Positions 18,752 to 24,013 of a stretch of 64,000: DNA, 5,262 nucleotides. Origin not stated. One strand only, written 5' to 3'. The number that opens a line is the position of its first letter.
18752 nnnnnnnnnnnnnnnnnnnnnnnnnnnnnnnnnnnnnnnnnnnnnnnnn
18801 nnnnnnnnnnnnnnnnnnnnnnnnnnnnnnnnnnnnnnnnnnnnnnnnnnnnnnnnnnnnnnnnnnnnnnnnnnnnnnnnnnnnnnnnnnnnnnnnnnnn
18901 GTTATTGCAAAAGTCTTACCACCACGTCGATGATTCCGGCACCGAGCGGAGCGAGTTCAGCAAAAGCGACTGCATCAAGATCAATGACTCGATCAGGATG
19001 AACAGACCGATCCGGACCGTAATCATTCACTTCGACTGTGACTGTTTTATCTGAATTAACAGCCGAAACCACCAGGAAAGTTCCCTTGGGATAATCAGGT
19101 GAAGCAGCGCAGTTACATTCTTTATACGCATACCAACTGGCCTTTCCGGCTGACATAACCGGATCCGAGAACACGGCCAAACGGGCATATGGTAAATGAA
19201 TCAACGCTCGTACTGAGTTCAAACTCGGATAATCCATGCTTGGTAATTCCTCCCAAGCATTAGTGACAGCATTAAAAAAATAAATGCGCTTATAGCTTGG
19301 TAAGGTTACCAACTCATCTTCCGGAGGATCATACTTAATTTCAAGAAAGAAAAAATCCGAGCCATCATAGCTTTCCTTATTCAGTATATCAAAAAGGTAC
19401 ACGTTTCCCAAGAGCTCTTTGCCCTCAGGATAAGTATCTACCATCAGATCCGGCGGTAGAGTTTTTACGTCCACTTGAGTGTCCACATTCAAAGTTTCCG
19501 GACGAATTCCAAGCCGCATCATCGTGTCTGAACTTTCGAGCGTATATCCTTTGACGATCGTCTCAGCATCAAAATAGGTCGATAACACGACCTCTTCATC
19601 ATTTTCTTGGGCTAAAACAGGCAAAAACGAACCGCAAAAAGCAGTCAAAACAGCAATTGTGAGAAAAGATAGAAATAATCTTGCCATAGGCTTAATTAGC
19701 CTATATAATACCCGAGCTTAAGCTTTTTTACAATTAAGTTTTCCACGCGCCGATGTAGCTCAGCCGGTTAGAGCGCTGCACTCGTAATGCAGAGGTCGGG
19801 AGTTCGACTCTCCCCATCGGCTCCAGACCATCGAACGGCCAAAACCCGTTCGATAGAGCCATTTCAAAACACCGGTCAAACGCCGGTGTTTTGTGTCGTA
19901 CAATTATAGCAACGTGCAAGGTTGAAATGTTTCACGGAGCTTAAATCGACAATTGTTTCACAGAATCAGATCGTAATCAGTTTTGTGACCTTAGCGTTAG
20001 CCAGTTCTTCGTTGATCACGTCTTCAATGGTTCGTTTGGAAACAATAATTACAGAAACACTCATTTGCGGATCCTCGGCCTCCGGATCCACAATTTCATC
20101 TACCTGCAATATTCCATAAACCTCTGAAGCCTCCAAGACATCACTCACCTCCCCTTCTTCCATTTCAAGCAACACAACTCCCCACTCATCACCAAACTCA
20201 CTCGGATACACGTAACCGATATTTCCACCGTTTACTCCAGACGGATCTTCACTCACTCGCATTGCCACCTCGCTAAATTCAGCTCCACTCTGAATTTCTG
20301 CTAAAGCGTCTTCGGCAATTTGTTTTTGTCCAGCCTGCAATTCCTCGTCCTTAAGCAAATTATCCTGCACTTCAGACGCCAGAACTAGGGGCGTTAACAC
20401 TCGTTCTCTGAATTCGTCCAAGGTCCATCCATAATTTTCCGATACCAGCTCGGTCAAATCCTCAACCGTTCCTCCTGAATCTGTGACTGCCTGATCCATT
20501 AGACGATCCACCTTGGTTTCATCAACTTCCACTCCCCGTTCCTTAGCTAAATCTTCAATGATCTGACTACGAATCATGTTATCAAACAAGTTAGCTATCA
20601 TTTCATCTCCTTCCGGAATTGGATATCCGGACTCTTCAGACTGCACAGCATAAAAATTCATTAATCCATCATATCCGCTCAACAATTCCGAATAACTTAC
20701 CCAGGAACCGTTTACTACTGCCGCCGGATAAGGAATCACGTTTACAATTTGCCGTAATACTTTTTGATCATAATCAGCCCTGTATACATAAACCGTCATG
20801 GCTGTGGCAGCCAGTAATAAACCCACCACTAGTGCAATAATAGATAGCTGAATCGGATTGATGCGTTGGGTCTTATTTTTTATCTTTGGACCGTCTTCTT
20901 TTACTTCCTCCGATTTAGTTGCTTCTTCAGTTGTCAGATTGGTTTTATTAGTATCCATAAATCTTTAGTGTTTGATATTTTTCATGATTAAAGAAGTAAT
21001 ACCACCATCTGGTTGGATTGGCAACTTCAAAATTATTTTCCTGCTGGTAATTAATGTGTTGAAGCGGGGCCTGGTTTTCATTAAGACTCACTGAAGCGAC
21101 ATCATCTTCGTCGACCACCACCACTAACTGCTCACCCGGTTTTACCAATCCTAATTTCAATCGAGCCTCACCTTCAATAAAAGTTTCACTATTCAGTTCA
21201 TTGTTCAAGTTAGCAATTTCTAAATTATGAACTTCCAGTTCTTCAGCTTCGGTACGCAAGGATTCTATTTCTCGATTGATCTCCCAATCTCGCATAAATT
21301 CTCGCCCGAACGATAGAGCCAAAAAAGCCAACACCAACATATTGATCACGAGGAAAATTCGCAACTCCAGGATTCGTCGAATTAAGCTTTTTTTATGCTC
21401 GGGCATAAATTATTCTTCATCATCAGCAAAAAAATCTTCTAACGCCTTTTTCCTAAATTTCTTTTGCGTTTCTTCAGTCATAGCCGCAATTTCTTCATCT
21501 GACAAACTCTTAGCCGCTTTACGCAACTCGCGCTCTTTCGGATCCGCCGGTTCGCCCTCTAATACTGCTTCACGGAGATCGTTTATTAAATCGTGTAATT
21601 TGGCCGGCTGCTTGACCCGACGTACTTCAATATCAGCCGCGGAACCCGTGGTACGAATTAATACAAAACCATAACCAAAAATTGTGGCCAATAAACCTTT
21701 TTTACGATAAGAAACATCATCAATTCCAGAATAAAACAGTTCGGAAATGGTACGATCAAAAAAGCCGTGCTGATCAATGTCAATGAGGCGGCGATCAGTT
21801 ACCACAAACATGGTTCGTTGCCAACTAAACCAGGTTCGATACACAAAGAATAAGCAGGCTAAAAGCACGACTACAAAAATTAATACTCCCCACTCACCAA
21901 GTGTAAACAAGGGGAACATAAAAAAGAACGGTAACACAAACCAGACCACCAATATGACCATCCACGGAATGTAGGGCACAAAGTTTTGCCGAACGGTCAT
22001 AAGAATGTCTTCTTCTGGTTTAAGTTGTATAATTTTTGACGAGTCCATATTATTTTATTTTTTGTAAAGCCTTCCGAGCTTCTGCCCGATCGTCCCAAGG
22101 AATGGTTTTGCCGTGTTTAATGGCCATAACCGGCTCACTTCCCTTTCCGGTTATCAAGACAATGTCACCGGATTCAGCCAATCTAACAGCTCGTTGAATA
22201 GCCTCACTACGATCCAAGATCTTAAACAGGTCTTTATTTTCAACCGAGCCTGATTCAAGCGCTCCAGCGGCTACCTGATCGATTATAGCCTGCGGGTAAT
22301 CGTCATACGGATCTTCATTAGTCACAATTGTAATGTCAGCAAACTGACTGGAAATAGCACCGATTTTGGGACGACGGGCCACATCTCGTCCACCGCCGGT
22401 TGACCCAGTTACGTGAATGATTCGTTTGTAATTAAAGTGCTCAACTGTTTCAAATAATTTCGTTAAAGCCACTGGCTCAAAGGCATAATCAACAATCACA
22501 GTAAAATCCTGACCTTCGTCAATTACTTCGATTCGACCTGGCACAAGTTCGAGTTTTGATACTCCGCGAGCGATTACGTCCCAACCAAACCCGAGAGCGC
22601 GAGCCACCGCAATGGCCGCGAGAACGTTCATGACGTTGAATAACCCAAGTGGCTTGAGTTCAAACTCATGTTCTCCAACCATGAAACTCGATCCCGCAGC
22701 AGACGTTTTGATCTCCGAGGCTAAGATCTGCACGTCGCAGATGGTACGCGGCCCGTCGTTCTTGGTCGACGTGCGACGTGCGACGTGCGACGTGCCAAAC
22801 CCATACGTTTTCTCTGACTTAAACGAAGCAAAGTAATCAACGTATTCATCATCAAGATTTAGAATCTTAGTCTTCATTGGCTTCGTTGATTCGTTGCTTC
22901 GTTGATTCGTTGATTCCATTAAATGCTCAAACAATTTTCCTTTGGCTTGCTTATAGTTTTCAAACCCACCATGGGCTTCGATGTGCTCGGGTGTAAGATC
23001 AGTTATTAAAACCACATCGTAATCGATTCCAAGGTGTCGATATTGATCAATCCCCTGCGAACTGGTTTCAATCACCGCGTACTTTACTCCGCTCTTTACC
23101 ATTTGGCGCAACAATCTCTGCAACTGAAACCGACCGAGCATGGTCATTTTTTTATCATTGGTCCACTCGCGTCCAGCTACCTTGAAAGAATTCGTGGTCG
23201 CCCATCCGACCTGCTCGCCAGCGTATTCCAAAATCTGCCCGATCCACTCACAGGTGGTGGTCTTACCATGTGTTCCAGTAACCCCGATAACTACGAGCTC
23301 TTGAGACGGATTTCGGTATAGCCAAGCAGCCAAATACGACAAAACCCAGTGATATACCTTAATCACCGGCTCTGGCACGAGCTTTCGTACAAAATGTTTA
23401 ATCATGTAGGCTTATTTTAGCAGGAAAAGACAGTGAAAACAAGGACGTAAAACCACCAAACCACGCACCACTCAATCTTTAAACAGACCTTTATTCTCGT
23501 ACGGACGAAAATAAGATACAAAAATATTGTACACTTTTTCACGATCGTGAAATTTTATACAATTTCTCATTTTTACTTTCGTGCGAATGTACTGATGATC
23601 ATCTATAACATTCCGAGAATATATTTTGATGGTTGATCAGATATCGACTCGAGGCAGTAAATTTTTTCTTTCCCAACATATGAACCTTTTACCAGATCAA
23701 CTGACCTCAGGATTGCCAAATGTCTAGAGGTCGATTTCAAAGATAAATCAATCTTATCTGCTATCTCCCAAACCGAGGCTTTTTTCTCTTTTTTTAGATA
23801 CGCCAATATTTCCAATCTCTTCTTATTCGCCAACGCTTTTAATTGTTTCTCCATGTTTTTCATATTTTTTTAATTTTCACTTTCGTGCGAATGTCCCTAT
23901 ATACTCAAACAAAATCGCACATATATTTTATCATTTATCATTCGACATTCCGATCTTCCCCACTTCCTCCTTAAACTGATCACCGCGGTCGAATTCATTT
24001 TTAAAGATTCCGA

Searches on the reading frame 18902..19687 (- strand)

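Call 79: search_protein_families(library=pfam, proteins=[window:18902-19687:-], max_evalue=0.000001)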
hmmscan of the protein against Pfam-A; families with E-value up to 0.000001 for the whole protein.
window:18902-19687:- (261 aa): 1 family
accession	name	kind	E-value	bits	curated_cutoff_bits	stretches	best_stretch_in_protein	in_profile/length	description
PF03330.24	DPBB_1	-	6.6e-10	39.5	28.8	1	190-256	20-82/83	Lytic transglycolase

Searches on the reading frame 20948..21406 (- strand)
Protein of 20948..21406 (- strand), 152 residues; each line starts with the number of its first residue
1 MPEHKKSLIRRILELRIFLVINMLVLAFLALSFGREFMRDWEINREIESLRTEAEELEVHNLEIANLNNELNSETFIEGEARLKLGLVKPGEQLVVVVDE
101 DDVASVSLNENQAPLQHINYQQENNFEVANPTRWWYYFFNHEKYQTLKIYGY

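Call 79: search_protein_families(library=pfam, proteins=[window:20948-21406:-], max_evalue=0.000001)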
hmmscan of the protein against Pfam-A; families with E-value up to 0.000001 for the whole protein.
window:20948-21406:- (152 aa): 1 family
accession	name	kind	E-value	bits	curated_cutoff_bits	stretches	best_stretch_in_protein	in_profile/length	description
PF04977.20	DivIC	-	6.6e-11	42.3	28.9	1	24-99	3-79/80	Septum formation initiator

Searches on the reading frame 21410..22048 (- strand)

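Call 12: search_protein_families(library=pfam, proteins=[window:21410-22048:-], max_evalue=0.01)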
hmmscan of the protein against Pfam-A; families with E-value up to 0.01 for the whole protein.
window:21410-22048:- (212 aa): 2 families
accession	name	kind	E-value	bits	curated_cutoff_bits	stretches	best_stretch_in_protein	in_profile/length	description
PF03703.20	bPH_2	-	1.7e-07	31.8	22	1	76-155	1-78/78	Bacterial PH domain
PF14470.12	bPH_3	-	9.7e-07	29.6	23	1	78-123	22-67/95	Bacterial PH domain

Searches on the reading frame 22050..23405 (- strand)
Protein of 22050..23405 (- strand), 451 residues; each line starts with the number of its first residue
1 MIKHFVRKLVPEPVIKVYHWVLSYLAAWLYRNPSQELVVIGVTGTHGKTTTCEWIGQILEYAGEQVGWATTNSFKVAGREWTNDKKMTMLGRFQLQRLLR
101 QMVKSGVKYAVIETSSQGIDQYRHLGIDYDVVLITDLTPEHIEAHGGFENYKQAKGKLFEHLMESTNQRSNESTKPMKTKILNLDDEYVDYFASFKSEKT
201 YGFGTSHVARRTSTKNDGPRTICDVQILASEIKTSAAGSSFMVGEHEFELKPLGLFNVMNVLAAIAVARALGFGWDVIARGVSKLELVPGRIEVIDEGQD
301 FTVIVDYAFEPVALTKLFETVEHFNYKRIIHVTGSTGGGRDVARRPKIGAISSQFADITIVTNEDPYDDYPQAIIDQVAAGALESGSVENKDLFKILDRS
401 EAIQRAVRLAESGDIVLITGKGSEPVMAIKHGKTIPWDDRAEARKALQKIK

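Call 12: search_protein_families(library=pfam, proteins=[window:22050-23405:-], max_evalue=0.01)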
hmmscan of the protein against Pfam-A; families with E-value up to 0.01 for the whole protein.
window:22050-23405:- (451 aa): 2 families
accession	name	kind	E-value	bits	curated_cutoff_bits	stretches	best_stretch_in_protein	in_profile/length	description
PF08245.18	Mur_ligase_M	-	8.5e-39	134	24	1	42-268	1-200/200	Mur ligase middle domain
PF02875.26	Mur_ligase_C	-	6.5e-23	82.4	28.4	1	290-422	1-127/127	Mur ligase, glutamate ligase domain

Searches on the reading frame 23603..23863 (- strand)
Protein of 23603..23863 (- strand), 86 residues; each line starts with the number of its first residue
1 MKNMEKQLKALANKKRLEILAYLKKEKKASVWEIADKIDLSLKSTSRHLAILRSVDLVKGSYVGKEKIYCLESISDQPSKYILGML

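Call 12: search_protein_families(library=pfam, proteins=[window:23603-23863:-], max_evalue=0.01)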
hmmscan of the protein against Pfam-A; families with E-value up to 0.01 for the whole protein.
window:23603-23863:- (86 aa): 6 families
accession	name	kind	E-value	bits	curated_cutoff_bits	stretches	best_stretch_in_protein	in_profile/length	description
PF12840.13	HTH_20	-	1.1e-09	38.6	27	1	11-59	1-49/51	Helix-turn-helix domain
PF01022.26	HTH_5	-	5.7e-09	36.2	22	1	14-59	2-46/47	Bacterial regulatory protein, arsR family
PF25212.1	HVO_A0114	-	6.8e-07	29.4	27.6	1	6-67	14-75/84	HVO_A0114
PF13412.12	HTH_24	-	2e-05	24.5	21.9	1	13-53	2-42/48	Winged helix-turn-helix DNA-binding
PF08100.18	Dimerisation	-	0.00021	21.5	25.6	1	9-75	20-87/93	O-methyltransferase dimerisation domain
PF09339.16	HTH_IclR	-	0.0056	16.9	22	1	17-58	6-48/52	IclR helix-turn-helix domain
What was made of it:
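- Checked: The ArsR/HTH_20 protein at 23603-23863 is real (call 12).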

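Call 53: list_cluster_members(proteins=[P0001, window:23603-23863:-])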
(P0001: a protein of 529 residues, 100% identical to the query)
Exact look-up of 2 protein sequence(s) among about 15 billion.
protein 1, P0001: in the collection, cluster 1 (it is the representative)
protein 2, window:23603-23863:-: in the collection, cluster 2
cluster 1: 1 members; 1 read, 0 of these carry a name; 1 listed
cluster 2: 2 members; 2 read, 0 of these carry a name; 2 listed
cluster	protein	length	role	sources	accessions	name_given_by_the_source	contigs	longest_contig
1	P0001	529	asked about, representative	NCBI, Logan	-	-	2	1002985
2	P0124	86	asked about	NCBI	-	-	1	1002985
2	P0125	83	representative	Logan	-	-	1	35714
